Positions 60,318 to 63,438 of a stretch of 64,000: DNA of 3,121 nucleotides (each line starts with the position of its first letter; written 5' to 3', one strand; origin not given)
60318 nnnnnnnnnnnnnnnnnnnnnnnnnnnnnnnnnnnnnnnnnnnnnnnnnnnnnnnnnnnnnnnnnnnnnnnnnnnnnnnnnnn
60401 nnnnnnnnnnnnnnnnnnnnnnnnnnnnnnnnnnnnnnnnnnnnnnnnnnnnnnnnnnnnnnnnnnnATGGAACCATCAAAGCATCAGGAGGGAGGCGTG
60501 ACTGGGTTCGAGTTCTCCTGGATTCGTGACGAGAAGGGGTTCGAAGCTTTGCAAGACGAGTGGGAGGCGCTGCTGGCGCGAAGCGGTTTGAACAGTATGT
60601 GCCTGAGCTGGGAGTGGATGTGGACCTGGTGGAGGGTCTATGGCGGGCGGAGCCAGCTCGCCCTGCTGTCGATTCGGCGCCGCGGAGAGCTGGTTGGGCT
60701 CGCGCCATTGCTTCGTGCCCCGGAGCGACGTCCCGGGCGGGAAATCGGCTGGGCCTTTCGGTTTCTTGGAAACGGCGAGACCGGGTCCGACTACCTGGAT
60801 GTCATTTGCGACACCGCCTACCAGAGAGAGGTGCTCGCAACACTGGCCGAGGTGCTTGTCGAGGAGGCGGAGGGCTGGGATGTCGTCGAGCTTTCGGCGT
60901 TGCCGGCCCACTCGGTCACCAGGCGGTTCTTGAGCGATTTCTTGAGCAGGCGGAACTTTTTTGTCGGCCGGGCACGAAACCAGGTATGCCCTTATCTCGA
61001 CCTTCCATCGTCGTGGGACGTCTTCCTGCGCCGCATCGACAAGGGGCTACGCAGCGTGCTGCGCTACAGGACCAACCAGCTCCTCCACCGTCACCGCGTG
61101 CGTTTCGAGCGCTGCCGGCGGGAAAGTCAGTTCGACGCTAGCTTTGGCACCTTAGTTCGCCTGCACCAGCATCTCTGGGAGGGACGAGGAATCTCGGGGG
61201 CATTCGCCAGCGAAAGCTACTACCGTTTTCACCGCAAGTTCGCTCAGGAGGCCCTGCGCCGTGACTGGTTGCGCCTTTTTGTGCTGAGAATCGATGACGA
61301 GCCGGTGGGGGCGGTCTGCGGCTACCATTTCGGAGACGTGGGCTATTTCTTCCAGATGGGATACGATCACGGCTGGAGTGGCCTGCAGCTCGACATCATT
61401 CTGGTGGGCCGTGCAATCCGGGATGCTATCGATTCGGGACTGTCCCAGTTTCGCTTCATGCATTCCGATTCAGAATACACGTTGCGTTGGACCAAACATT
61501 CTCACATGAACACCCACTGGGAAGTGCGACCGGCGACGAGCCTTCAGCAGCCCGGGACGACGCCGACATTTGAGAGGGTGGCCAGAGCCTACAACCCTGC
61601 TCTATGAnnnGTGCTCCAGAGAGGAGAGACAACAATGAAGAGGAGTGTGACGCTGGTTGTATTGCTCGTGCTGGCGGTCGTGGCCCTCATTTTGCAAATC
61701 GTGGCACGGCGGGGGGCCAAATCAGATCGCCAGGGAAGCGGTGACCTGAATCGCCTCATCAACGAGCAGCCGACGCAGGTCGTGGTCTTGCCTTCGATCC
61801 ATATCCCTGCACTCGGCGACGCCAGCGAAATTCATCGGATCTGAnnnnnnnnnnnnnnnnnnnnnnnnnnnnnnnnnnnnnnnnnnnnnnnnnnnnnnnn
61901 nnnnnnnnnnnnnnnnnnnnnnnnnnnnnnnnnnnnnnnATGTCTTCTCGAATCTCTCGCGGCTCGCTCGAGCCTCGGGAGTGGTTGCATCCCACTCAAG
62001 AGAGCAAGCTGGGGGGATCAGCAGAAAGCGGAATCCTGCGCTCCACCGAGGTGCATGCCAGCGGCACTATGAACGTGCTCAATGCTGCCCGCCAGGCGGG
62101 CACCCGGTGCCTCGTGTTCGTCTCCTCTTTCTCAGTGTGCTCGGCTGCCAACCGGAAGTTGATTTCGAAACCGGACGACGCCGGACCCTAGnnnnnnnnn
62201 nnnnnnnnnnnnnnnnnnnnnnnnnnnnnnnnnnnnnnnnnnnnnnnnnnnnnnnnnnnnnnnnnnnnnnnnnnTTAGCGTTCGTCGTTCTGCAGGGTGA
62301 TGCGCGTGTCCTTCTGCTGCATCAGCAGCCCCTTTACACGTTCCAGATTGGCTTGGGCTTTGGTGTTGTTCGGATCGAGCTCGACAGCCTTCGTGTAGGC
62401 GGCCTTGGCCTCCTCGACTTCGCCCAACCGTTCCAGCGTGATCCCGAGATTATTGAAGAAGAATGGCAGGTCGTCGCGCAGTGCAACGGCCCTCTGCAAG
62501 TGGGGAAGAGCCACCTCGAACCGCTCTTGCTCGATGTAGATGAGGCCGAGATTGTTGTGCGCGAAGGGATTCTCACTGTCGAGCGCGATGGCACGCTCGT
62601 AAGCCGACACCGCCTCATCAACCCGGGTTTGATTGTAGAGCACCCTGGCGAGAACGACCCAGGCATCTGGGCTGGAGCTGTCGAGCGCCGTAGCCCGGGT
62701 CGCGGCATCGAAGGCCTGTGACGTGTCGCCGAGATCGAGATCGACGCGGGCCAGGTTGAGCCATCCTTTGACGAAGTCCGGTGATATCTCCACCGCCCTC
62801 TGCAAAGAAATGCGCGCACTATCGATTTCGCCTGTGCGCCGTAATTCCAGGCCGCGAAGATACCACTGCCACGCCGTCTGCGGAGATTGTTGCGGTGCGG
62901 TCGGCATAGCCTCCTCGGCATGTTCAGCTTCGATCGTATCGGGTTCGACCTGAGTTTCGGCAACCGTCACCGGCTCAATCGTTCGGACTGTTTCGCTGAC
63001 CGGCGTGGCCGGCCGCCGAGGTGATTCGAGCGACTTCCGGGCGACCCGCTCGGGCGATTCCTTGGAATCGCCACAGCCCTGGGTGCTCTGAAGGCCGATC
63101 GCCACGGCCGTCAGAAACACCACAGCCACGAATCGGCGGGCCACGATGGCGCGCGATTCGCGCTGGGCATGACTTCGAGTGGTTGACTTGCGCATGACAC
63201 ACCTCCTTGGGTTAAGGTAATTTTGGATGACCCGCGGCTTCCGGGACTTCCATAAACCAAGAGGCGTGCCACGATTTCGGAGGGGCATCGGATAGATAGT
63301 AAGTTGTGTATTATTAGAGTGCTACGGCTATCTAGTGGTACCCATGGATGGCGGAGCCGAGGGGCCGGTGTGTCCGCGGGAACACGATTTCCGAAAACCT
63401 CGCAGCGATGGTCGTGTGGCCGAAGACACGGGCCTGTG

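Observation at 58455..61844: Sigma-54-controlled REC - MinD/BY-kinase-like ATPase - FemAB/CelD-like GNAT module next to its likely bEBP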

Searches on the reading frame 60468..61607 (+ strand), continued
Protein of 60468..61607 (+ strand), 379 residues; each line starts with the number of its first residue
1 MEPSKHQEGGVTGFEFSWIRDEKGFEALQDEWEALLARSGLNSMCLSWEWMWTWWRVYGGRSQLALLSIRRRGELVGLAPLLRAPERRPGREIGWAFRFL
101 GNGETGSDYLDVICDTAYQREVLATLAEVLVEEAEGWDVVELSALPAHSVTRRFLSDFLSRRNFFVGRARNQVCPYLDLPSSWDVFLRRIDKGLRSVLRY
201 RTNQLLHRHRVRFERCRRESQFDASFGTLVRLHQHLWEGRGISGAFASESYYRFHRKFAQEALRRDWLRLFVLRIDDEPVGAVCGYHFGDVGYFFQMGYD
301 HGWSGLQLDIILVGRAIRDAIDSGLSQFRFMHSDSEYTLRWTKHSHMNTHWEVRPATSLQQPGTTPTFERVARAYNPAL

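Call 81: find_encoding_contigs(protein=P0022, flank=9000, max_places=1)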
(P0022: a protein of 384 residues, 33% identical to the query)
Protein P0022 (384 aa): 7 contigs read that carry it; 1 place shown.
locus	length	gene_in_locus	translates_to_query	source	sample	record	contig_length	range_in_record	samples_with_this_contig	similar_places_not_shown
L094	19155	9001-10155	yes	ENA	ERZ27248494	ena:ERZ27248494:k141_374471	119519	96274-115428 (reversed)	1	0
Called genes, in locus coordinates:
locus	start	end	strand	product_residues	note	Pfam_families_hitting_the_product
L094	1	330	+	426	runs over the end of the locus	-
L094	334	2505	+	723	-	PF13807:GNVR (faint), PF01656:CbiA (weak), PF13614:AAA_31 (faint)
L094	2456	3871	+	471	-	PF02397:Bac_transf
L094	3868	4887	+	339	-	PF01933:CofD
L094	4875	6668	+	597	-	PF25021:TEN_NHL (weak), PF08450:SGL (faint), PF25021:TEN_NHL (weak), PF24684:Vgb_lyase (weak), PF25021:TEN_NHL (weak), PF01436:NHL (weak), PF25021:TEN_NHL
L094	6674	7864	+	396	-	PF13480:Acetyltransf_6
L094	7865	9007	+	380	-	PF01041:DegT_DnrJ_EryC1, PF00155:Aminotran_1_2 (faint)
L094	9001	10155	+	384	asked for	PF13480:Acetyltransf_6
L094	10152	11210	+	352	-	PF01522:Polysacc_deac_1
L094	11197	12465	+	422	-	PF04932:Wzy_C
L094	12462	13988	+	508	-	PF13440:Polysacc_synt_3 (weak)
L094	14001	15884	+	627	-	PF13522:GATase_6, PF13537:GATase_7, PF00733:Asn_synthase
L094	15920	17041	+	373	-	PF13439:Glyco_transf_4, PF13579:Glyco_trans_4_4, PF20706:GT4-conflict, PF00534:Glycos_transf_1, PF13692:Glyco_trans_1_4, PF13524:Glyco_trans_1_2 (weak)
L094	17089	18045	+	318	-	PF13692:Glyco_trans_1_4, PF00534:Glycos_transf_1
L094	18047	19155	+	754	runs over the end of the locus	PF16889:Hepar_II_III_N, PF07940:Hepar_II_III_C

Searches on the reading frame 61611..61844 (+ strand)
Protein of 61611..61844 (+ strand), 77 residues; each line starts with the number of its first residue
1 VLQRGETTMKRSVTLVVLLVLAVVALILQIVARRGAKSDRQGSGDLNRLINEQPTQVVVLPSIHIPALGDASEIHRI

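Call 3: search_protein_families(library=pfam, proteins=[window:61611-61844:+], max_evalue=0.01)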
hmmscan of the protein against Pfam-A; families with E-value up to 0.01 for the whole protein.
window:61611-61844:+ (77 aa): 0 families

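Call 4: search_protein_families(library=ncbifam, proteins=[window:61611-61844:+], max_evalue=0.01)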
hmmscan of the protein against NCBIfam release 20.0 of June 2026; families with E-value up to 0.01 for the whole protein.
window:61611-61844:+ (77 aa): 0 families

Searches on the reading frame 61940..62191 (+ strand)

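Call 3: search_protein_families(library=pfam, proteins=[window:61940-62191:+], max_evalue=0.01)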
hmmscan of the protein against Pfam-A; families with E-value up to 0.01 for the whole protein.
window:61940-62191:+ (83 aa): 1 family
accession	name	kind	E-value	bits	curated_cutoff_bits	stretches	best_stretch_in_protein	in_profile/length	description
PF01073.25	3Beta_HSD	-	3.8e-05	23.3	22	1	36-69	89-122/280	3-beta hydroxysteroid dehydrogenase/isomerase family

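Call 4: search_protein_families(library=ncbifam, proteins=[window:61940-62191:+], max_evalue=0.01)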
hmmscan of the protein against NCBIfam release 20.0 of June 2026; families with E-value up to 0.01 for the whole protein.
window:61940-62191:+ (83 aa): 2 families
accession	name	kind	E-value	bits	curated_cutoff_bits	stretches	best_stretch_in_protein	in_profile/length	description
TIGR01746.1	Thioester-redct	subfamily_domain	0.0029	16.9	213.35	1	41-72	114-145/371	thioester reductase domain-containing protein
NF058621.1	DiazavRedAvaA7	equivalog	0.0063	16.2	400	1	22-69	73-119/304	3-diazoavenalumate denitrifying reductase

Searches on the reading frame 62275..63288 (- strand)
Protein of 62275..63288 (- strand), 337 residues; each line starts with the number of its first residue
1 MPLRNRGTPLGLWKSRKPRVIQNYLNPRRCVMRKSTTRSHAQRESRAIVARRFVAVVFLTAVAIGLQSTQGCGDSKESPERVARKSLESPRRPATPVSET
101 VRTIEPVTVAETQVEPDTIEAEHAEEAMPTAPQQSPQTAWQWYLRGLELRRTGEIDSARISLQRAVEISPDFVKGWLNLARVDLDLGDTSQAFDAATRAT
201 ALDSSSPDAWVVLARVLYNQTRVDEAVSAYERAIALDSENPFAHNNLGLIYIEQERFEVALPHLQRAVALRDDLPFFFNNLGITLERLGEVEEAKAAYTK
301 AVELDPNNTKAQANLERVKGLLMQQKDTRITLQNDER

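Call 3: search_protein_families(library=pfam, proteins=[window:62275-63288:-], max_evalue=0.01)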
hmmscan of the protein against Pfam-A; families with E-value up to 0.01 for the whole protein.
window:62275-63288:- (337 aa): 27 families (the best 25 are shown)
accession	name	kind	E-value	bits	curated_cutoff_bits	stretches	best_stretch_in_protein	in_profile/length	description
PF07719.23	TPR_2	-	8.9e-35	116.4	27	4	277-308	3-34/34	Tetratricopeptide repeat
PF00515.34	TPR_1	-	3.1e-28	96.9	27.8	4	278-308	4-34/34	Tetratricopeptide repeat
PF13414.12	TPR_11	-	7.1e-28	96.5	26.8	4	215-254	2-41/42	TPR repeat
PF13181.12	TPR_8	-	1.1e-26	91.1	25.7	3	279-308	5-34/34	Tetratricopeptide repeat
PF13431.12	TPR_17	-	5.9e-22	76.5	24.4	1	229-257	1-29/34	Tetratricopeptide repeat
PF13432.12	TPR_16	-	3.8e-21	75.6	32.7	2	177-241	1-65/65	Tetratricopeptide repeat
PF13428.12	TPR_14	-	1.3e-19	69.1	23.5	4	140-181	2-43/44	Tetratricopeptide repeat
PF13424.12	TPR_12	-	5.6e-18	65.3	30.1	2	209-271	5-75/77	Tetratricopeptide repeat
PF23914.1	TPR_CcmH_CycH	-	6.5e-16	59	42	2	159-208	36-85/158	Cytochrome c-type biogenesis protein H TPR domain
PF14559.12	TPR_19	-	8.5e-16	58.5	25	2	184-227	2-45/68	Tetratricopeptide repeat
PF13176.12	TPR_7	-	4.7e-14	51.6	27.9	2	209-240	1-34/36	Tetratricopeptide repeat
PF13371.12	TPR_9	-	1.1e-12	48.3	35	1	248-313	2-67/73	Tetratricopeptide repeat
PF13374.12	TPR_10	-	5.8e-11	42.5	27.5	1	245-271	6-32/42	Tetratricopeptide repeat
PF13174.12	TPR_6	-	8.9e-11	42.2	26.3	0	281-307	6-32/33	Tetratricopeptide repeat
PF12569.14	NatA_aux_su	-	9.5e-08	31.9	33.3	1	250-327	13-90/515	N-terminal acetyltransferase A, auxiliary subunit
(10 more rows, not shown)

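Call 4: search_protein_families(library=ncbifam, proteins=[window:62275-63288:-], max_evalue=0.01)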
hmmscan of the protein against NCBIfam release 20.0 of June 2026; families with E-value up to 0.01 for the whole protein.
window:62275-63288:- (337 aa): 27 families (the best 25 are shown)
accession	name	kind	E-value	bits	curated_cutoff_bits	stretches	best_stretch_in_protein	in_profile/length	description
NF040959.1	MamA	equivalog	8.1e-24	84.2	200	2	178-315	42-179/204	magnetosome protein MamA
TIGR02521.1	type_IV_pilW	equivalog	1.6e-21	76.9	154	1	182-332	40-192/234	type IV pilus biogenesis/stability protein PilW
TIGR02917.1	PEP_TPR_lipo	equivalog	2.7e-21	75.2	312.2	1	124-319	450-645/899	XrtA/PEP-CTERM system TPR-repeat protein PrsT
NF033920.0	C39_PA2778_fam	equivalog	4.6e-16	59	150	2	106-202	156-253/255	PA2778 family cysteine peptidase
NF033758.1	gliding_GltE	equivalog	3.1e-15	56.1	225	2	196-314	211-329/411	adventurous gliding motility TPR repeat lipoprotein GltE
NF033762.1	social_mot_Tgl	equivalog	3.5e-14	52.8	225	1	138-312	30-207/252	social motility TPR repeat lipoprotein Tgl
TIGR00990.1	3a0801s09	subfamily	3.8e-13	48.9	757.25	1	133-305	325-497/615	mitochondrial import receptor subunit TOM70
NF052415.1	T3SS_chap_SctY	equivalog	4.9e-13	49.5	70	2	152-235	19-105/106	type III secretion apparatus assembly chaperone SctY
NF047558.1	TPR_END_plus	domain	4.2e-11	42.6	32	0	243-273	1-31/56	TPR end-of-group domain-containing protein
TIGR02552.1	LcrH_SycD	equivalog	1.8e-10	40.7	104.8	1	201-273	46-118/136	SycD/LcrH family type III secretion system chaperone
TIGR04510.1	mod_pep_cyc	subfamily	2e-10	39.9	400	1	138-312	397-574/814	putative peptide modification system cyclase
NF008391.2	PRK11189.1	equivalog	1.6e-09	37.7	250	1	265-314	89-138/297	lipoprotein NlpI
NF002725.1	PRK02603.1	equivalog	1.3e-08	35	143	1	223-298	51-129/173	photosystem I assembly protein Ycf3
TIGR03939.1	PGA_TPR_OMP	equivalog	8.2e-07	27.6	366.65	1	151-315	31-194/800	poly-beta-1,6 N-acetyl-D-glucosamine export porin PgaA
NF008520.0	PRK11447.1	equivalog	1.1e-06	26.8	858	0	244-312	272-340/1157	cellulose synthase complex outer membrane protein BcsC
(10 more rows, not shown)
